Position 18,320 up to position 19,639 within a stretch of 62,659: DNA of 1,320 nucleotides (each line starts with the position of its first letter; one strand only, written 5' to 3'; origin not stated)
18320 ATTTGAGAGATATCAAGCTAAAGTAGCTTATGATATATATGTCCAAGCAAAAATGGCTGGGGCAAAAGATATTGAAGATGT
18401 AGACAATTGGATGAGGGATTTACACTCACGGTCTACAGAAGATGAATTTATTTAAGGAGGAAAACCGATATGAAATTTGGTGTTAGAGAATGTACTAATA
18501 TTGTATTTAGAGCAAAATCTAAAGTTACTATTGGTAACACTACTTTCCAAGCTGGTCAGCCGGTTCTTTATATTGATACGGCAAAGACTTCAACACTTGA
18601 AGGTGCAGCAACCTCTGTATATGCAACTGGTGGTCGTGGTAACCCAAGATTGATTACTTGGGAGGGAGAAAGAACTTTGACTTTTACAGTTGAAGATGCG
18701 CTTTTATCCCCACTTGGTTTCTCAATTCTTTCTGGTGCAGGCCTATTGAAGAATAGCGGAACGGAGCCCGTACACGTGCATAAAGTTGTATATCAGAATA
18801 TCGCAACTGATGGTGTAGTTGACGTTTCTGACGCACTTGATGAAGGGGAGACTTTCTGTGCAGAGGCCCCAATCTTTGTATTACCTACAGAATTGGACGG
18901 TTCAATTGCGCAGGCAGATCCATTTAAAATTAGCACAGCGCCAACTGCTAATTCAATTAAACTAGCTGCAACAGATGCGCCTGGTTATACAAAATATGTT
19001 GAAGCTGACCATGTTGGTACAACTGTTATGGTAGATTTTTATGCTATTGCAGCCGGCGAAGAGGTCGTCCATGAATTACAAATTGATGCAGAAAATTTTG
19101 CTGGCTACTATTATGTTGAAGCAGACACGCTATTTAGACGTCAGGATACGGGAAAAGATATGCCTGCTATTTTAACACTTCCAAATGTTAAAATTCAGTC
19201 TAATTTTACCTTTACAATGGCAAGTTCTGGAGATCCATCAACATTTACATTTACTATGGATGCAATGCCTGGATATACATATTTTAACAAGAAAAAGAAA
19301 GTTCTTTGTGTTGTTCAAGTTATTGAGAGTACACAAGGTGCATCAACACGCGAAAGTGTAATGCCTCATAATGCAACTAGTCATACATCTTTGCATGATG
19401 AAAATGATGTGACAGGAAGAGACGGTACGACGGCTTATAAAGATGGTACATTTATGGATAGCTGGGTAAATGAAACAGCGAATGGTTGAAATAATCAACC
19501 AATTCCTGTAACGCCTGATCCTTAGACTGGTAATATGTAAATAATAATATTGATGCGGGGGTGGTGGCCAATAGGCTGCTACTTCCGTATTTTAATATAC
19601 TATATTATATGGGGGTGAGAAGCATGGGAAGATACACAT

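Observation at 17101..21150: AT-rich accessory genes, including a 495-aa unknown, inserted into the head-tail module and followed by a perfect consensus promoter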

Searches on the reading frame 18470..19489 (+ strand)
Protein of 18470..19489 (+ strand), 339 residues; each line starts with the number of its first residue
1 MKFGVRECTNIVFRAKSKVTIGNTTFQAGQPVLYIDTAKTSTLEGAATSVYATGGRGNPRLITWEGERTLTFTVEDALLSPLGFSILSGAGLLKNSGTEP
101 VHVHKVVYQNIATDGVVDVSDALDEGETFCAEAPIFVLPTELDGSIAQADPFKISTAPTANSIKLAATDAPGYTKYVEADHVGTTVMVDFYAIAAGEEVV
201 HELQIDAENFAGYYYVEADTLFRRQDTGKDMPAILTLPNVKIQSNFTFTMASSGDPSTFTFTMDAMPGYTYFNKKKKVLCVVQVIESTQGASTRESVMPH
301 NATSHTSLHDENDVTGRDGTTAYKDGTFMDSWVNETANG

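Call 8: search_protein_families(library=phrogs, proteins=[window:18470-19489:+], max_evalue=0.01)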
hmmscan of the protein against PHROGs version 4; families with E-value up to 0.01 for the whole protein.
window:18470-19489:+ (339 aa): 1 family
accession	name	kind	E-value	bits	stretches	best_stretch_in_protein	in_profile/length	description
phrog_2729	-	head and packaging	2e-49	169.2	1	1-275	3-241/252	virion structural protein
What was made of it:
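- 18470..19489 (+): Major tail (tube) protein, YomU_Tube type. phrog_2729, E 2e-49 (call 8).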

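Call 9: search_protein_families(library=pfam, proteins=[window:18470-19489:+], max_evalue=0.1)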
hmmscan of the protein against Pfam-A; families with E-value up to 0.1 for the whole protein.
window:18470-19489:+ (339 aa): 0 families

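Call 11: search_dna_similar(query=window:18470-19489:+, collection=phages, mode=protein, max_evalue=0.00001, max_rows=30)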
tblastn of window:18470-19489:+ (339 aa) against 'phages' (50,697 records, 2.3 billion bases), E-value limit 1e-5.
Records with a match: 69; places in all: 69; records where one place covers at least 80% of the query: 8.
Best place of each record, by identity: <60% 69.
By first word of the organism name: Bacillus 34; Lactococcus 22; Enterococcus 7; Brevibacillus 2; Bacteriophage 1; Phage 1; Clostridium 1; Alicyclobacillus 1.
By host as written in the record: Lactococcus lactis 17; Bacillus anthracis Sterne 10; Bacillus anthracis 7; Bacillus cereus 6; Enterococcus faecium 4; - 2; Enterococcus faecalis 2; Lactococcus lactis subsp. cremoris DPC6860 2; and 13 more.
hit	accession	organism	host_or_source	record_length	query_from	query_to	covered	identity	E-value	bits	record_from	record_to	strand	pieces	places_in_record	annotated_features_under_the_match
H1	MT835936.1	Bacteriophage sp.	human fecal samples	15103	1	300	88%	56.4%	1e-104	341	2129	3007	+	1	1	record has no annotation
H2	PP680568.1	Enterococcus phage VRE9_2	Enterococcus faecium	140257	2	290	85%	40.8%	6e-58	207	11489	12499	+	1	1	virion structural protein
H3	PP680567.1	Enterococcus phage VRE9_1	Enterococcus faecium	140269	2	290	85%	40.8%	6e-58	207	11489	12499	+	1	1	virion structural protein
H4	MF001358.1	Enterococcus phage EF1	Enterococcus faecalis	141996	2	290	85%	39.9%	1e-57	207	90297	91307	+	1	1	hypothetical protein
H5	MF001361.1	Enterococcus phage EF5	Enterococcus faecalis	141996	2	290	85%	39.9%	1e-57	207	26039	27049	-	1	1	hypothetical protein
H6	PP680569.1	Enterococcus phage VRE9_3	Enterococcus faecium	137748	2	290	85%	39.6%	6e-57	204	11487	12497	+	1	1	virion structural protein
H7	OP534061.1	Enterococcus phage H1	Enterococcus faecium 374iF1 (22)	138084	2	290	85%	39.6%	7e-57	204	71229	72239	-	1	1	hypothetical protein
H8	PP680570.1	Enterococcus phage VRE9_4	Enterococcus faecium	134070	2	290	85%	39.3%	8e-56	201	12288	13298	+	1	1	virion structural protein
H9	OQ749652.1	Phage Phass-1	human gut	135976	1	325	76%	41.0%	5e-26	198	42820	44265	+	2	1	hypothetical protein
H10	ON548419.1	Bacillus phage vB_BanS-Thrax3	Bacillus anthracis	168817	2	266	78%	31.6%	8e-16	84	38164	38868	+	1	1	major tail protein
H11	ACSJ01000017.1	Clostridium phage D-1873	Clostridium botulinum D str. 1873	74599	1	266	78%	31.4%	1e-30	128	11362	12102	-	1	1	hypothetical protein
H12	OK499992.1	Bacillus phage vB_BanS_Nate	Bacillus anthracis Sterne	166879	2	266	78%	31.2%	1e-13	78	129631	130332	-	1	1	tail tube protein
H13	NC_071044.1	Bacillus phage vB_BanS_Nate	Bacillus anthracis Sterne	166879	2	266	78%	31.2%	1e-13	78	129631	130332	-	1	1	virion structural protein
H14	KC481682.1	Bacillus phage vB_BanS-Tsamsa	Bacillus anthracis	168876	2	266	78%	30.9%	2e-14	81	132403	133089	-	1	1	hypothetical protein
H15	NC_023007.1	Bacillus phage vB_BanS-Tsamsa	Bacillus anthracis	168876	2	266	78%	30.9%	2e-14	81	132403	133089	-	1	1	virion structural protein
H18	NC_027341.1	Lactococcus phage WRP3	Lactococcus lactis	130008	2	266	78%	30.8%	6e-22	102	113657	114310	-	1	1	virion structural protein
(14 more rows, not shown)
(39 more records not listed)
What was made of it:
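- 18470..19489 (+): 69 phage records match, including annotated major tail proteins (call 11).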

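Call 12: get_annotated_region(hit=H2, flank=9000)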
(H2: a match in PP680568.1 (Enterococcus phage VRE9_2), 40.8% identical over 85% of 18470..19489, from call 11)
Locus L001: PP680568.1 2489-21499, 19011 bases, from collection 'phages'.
description: Enterococcus phage VRE9_2, complete genome.
organism: Enterococcus phage VRE9_2 (NCBI taxid 3141816)
taxonomy: Viruses; Duplodnaviria; Heunggongvirae; Uroviricota; Caudoviricetes
host: Enterococcus faecium; source: sewage; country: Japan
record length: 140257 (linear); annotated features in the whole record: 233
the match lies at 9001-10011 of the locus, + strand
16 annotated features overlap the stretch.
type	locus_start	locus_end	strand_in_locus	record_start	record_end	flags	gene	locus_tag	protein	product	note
CDS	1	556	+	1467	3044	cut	-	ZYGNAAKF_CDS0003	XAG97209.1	portal protein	/phase=0; /top_hit=MF547663_p3; /phrog=2739; /source=PHANOTATE_1.5.1; /score=-16935706263042.764; head and packaging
CDS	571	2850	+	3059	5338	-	-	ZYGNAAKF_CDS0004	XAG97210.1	hypothetical protein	/phase=0; /top_hit=MF001358_p126; /phrog=34215; /source=PHANOTATE_1.5.1; /score=-1.5797082247557566e+25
CDS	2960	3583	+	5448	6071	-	-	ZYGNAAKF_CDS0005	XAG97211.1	hypothetical protein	/phase=0; /top_hit=MF001358_p127; /phrog=35301; /source=PHANOTATE_1.5.1; /score=-55613280.34970139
CDS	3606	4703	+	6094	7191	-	-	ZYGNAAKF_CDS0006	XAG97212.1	hypothetical protein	/phase=0; /top_hit=p31897 VI_05913; /phrog=4088; /source=PHANOTATE_1.5.1; /score=-47246813669.13512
CDS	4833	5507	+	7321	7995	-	-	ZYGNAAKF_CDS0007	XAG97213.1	hypothetical protein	/phase=0; /top_hit=MF001358_p129; /phrog=30998; /source=PHANOTATE_1.5.1; /score=-50021075.00760381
CDS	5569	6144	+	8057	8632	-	-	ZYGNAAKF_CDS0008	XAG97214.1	hypothetical protein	/phase=0; /top_hit=p34222 VI_05887; /phrog=3853; /source=PHANOTATE_1.5.1; /score=-11277241.90423384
CDS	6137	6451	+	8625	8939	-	-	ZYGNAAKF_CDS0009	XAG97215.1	hypothetical protein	/phase=0; /top_hit=MF001361_p19; /phrog=29637; /source=PHANOTATE_1.5.1; /score=-31.334415829330368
CDS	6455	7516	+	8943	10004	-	-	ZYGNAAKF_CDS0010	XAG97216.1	hypothetical protein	/phase=0; /top_hit=MF001361_p18; /phrog=31155; /source=PHANOTATE_1.5.1; /score=-76405815262415.6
CDS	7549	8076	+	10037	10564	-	-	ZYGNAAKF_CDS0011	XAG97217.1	virion structural protein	/phase=0; /top_hit=MF001361_p17; /phrog=6123; /source=PHANOTATE_1.5.1; /score=-364481.5098387783; head and packaging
CDS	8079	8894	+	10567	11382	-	-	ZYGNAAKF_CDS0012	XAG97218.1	hypothetical protein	/phase=0; /top_hit=p148116 VI_05341; /phrog=4051; /source=PHANOTATE_1.5.1; /score=-10477321868.829803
CDS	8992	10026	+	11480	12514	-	-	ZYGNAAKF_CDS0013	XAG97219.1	virion structural protein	/phase=0; /top_hit=MF547663_p13; /phrog=2729; /source=PHANOTATE_1.5.1; /score=-338300754.3089532; head and packaging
CDS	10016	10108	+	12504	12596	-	-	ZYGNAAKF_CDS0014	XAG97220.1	hypothetical protein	/phase=0; /top_hit=No_PHROG; /phrog=No_PHROG; /source=PHANOTATE_1.5.1; /score=-1.5038746567221175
CDS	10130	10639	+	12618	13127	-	-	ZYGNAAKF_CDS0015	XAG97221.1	hypothetical protein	/phase=0; /top_hit=MF001358_p136; /phrog=30570; /source=PHANOTATE_1.5.1; /score=-12993685.53234748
CDS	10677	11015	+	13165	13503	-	-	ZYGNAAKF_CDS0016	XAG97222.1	hypothetical protein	/phase=0; /top_hit=MF001361_p13; /phrog=32285; /source=PHANOTATE_1.5.1; /score=-978.5745743939884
CDS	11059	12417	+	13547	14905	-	-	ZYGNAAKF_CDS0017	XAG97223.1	hypothetical protein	/phase=0; /top_hit=MF001361_p12; /phrog=29801; /source=PHANOTATE_1.5.1; /score=-165827491089042.3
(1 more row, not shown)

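Call 13: get_annotated_region(hit=H1, flank=12000)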
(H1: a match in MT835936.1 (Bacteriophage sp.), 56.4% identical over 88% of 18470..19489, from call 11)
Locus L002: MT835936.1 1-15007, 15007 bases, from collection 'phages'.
description: UNVERIFIED: Bacteriophage sp. clone scaffold_998 genomic sequence.
organism: Bacteriophage sp. (NCBI taxid 38018)
taxonomy: Viruses
host: -; source: human fecal samples; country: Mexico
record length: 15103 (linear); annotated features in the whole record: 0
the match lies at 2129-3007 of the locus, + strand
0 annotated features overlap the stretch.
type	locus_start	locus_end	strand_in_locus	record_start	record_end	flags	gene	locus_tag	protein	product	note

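Call 14: get_annotated_region(hit=H9, flank=9000)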
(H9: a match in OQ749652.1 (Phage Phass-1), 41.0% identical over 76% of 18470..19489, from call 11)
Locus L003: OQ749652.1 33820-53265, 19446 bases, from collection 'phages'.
description: Phage Phass-1, complete genome.
organism: Phage Phass-1 (NCBI taxid 3043662)
taxonomy: Viruses; Duplodnaviria; Heunggongvirae; Uroviricota; Caudoviricetes; Caudoviricetes code 15 clade
host: -; source: human gut; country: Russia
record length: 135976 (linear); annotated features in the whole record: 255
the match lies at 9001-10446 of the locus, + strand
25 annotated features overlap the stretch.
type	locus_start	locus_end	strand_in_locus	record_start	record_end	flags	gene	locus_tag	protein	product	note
CDS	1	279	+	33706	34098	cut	-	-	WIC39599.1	hypothetical protein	-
CDS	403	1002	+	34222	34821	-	-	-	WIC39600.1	hypothetical protein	-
CDS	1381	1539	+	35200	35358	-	-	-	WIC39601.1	hypothetical protein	-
CDS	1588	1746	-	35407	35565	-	-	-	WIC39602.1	hypothetical protein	-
CDS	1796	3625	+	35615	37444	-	-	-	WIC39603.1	hypothetical protein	-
CDS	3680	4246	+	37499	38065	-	-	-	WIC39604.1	hypothetical protein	-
CDS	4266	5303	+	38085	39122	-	-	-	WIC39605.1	hypothetical protein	-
CDS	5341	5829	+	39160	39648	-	-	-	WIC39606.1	hypothetical protein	-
CDS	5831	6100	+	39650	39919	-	-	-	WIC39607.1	hypothetical protein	-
CDS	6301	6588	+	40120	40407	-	-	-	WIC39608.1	hypothetical protein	-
CDS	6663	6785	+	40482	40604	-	-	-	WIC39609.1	hypothetical protein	-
CDS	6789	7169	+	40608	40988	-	-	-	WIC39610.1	hypothetical protein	-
CDS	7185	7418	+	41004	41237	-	-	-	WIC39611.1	hypothetical protein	-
CDS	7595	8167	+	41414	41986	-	-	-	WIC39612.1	hypothetical protein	-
CDS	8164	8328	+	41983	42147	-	-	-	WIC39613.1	hypothetical protein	-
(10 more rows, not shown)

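Call 31: search_protein_families(library=phrogs, proteins=[L002:3249-4460:+, L001:11059-12417:+, L003:10662-12131:+], max_evalue=10)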
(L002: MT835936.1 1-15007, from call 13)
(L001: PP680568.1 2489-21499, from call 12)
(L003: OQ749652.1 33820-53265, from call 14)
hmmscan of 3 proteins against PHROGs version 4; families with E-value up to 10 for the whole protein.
L002:3249-4460:+ (403 aa): 3 families
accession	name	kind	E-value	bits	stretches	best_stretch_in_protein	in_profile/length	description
phrog_3975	-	unknown function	0.036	15.2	1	88-118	20-50/68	-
phrog_33549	-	unknown function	0.12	13.3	1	251-320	39-105/137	-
phrog_15661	-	unknown function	0.97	10.3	1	3-77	24-101/136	-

L001:11059-12417:+ (452 aa): 5 families
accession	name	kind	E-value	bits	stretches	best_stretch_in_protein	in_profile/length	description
phrog_29801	-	unknown function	0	1023.1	1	1-452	1-452/452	-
phrog_5964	-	unknown function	0.057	13.4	1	52-166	183-295/329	-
phrog_23790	-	unknown function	0.091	14.1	1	46-109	26-92/132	-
phrog_28063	-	unknown function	0.12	13.3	1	132-160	78-106/124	-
phrog_21851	-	unknown function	0.35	11.9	1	192-221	36-65/70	-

L003:10662-12131:+ (489 aa): 1 family
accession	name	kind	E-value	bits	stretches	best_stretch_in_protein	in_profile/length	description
phrog_34755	-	unknown function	0.017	15.9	1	308-397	77-166/201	-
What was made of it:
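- It has no structural signature (calls 9, 31).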

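Call 32: get_annotated_region(hit=H18, flank=8000)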
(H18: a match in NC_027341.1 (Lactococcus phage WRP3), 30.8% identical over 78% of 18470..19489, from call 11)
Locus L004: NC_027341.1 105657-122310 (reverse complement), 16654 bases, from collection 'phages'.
description: Lactococcus phage WRP3, complete genome.
organism: Lactococcus phage WRP3 (NCBI taxid 1560313)
taxonomy: Viruses; Duplodnaviria; Heunggongvirae; Uroviricota; Caudoviricetes; Audreyjarvisvirus; Audreyjarvisvirus WRP3
host: Lactococcus lactis; source: -; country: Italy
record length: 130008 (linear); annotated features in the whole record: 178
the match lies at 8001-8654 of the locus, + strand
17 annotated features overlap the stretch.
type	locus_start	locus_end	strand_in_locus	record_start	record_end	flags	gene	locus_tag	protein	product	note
CDS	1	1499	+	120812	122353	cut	-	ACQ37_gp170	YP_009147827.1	portal protein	-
CDS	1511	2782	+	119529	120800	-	-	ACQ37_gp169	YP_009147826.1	structural protein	-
CDS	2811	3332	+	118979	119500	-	-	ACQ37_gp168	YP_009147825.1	structural protein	-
CDS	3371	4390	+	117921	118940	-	-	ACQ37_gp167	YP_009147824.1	structural protein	-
CDS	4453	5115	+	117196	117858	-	-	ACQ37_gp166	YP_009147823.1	hypothetical protein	-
CDS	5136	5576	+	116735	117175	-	-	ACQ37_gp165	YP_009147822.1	structural protein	-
CDS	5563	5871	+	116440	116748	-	-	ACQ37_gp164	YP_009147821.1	hypothetical protein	-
CDS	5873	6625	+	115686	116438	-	-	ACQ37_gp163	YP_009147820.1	structural protein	-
CDS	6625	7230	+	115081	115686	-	-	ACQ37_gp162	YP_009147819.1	virion structural protein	-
CDS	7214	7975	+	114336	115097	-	-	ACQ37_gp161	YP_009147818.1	hypothetical protein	-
CDS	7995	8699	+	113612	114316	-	-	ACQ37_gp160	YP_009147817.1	virion structural protein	-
CDS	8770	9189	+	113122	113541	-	-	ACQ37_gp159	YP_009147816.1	hypothetical protein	-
CDS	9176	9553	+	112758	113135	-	-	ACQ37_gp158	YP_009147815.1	hypothetical protein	-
CDS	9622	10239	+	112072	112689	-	-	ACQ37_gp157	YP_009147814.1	hypothetical protein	-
CDS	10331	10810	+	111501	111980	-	-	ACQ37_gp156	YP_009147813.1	virion structural protein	-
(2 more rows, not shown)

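Call 41: find_related_loci(query=window:18470-19489:+, collection=viral_contigs, flank=7000)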
Query window:18470-19489:+ (339 aa) in viral_contigs; peptide patterns used: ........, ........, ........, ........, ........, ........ (x = any residue, [..] = any of these).
118 stretches matched a pattern; 118 encode a relative of the query (tblastn E <= 1e-3); the best 80 are kept; 80 distinct loci.
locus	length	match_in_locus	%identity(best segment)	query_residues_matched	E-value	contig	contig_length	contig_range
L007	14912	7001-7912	64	1-300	2e-122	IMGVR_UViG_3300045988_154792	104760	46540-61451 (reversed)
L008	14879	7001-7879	65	1-301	2e-118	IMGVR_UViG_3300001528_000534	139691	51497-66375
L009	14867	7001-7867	61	1-302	5e-115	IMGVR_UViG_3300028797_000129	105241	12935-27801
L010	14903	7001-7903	58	1-318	3e-114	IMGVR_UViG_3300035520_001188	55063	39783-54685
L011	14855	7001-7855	62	6-300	2e-114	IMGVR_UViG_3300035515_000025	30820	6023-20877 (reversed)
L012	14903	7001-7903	61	1-313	5e-113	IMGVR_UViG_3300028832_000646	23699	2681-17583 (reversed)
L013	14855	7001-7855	62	1-300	2e-112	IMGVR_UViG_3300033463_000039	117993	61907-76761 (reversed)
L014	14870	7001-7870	61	1-302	4e-111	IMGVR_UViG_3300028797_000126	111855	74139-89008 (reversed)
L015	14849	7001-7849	61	1-300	6e-111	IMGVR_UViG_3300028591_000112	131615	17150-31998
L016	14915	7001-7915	59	1-317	1e-110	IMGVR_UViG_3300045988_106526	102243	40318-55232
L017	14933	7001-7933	57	1-320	3e-110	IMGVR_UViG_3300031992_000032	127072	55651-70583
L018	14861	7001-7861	60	1-300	9e-110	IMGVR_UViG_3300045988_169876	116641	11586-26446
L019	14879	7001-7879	57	1-300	1e-108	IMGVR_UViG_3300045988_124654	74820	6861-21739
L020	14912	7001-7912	55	1-312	6e-108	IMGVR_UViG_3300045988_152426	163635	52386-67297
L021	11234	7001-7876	57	1-300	4e-108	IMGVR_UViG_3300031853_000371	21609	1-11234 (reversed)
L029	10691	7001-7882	61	1-300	4e-106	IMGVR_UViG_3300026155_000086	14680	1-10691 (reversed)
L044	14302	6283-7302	51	1-303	1e-98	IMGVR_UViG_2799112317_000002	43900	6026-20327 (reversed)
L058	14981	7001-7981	50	1-303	3e-94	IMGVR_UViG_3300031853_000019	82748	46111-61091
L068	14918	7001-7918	50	1-290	1e-85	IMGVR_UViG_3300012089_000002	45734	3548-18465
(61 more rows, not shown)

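Call 66: search_solved_structures(query=window:18470-19489:+, max_evalue=1)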
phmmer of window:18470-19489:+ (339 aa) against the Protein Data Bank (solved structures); distinct sequences matched with E-value up to 1: 1.
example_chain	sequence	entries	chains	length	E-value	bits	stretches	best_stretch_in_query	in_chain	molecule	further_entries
9loc_A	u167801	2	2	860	0.33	13.2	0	16-62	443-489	Fc receptor-like protein 5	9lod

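Call 71: search_protein_families(library=pfam, proteins=[L002:3249-4460:+, L029:7972-9000:+, L010:8058-9185:+, L011:8335-9450:+, L044:7487-8785:+, L068:8073-9374:+, L001:11059-12417:+, L058:8385-9449:+, L016:8377-9456:+], max_evalue=0.05)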
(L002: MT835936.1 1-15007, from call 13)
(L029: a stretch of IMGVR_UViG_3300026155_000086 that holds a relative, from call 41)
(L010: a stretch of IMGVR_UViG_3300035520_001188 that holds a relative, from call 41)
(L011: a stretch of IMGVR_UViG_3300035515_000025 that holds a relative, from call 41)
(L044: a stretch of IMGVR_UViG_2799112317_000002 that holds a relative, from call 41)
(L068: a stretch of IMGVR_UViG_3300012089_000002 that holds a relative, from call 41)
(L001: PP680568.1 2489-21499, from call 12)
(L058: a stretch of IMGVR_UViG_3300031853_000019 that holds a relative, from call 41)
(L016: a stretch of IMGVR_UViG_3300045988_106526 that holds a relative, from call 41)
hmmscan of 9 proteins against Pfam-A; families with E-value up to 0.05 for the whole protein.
L002:3249-4460:+ (403 aa): 3 families
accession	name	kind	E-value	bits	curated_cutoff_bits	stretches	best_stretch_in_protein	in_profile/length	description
PF09602.15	PhaP_Bmeg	-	0.002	18.5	28.3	1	14-109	27-116/168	Polyhydroxyalkanoic acid inclusion protein (PhaP_Bmeg)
PF06213.17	CobT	-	0.0043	17.1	26.1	1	346-396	134-183/276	Cobalamin biosynthesis protein CobT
PF08461.16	HTH_12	-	0.044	14.2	21.4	0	105-155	3-53/66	Ribonuclease R winged-helix domain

L029:7972-9000:+ (342 aa): 0 families

L010:8058-9185:+ (375 aa): 2 families
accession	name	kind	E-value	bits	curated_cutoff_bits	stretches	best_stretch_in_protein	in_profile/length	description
PF14131.11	DUF4298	-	0.029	14.9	27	0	32-76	2-47/87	Domain of unknown function (DUF4298)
PF13949.11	ALIX_LYPXL_bnd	-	0.032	13.9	30.8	0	2-64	113-172/295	ALIX V-shaped domain binding to HIV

L011:8335-9450:+ (371 aa): 0 families

L044:7487-8785:+ (432 aa): 0 families

L068:8073-9374:+ (433 aa): 0 families

L001:11059-12417:+ (452 aa): 0 families

L058:8385-9449:+ (354 aa): 1 family
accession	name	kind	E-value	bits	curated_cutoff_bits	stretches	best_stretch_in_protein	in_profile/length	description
PF21537.2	DUF1980_C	-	0.037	14.1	25.9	0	76-114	27-65/141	DUF1980 C-terminal domain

L016:8377-9456:+ (359 aa): 0 families

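Call 73: get_annotated_region(hit=H10, flank=7000)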
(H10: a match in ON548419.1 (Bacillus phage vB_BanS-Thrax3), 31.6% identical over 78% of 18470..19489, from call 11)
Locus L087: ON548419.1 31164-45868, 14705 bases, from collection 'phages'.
description: Bacillus phage vB_BanS-Thrax3, complete genome.
organism: Bacillus phage vB_BanS-Thrax3 (NCBI taxid 2951251)
taxonomy: Viruses; Duplodnaviria; Heunggongvirae; Uroviricota; Caudoviricetes
host: Bacillus anthracis; source: soil; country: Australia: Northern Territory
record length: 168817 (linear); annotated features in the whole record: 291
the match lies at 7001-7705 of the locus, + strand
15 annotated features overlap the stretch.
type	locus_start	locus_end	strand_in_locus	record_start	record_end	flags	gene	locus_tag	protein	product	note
CDS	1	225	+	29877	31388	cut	-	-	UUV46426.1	portal protein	-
CDS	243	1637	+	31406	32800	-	-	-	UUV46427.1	prohead protease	-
CDS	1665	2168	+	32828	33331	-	-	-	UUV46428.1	capsid stabilizing protein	-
CDS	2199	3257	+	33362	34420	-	-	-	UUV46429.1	major capsid protein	-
CDS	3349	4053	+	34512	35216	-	-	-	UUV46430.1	hypothetical protein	-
CDS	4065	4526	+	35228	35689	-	-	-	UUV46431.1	hypothetical protein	-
CDS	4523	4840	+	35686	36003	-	-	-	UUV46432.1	hypothetical protein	-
CDS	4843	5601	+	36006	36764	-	-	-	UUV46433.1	head closure protein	-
CDS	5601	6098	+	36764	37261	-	-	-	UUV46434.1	tail completion protein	-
CDS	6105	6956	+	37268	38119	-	-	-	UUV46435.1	hypothetical protein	-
CDS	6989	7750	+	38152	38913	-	-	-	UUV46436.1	major tail protein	-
CDS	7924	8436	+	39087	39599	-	-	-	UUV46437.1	hypothetical protein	-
CDS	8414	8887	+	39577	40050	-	-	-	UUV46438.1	neck protein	-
CDS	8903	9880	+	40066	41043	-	-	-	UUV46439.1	site-specific tyrosine recombinase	-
CDS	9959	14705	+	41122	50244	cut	-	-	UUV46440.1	tape measure protein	-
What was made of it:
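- The gene order is collinear with VRE9_2, WRP3 and Thrax3 (calls 12, 32, 73).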
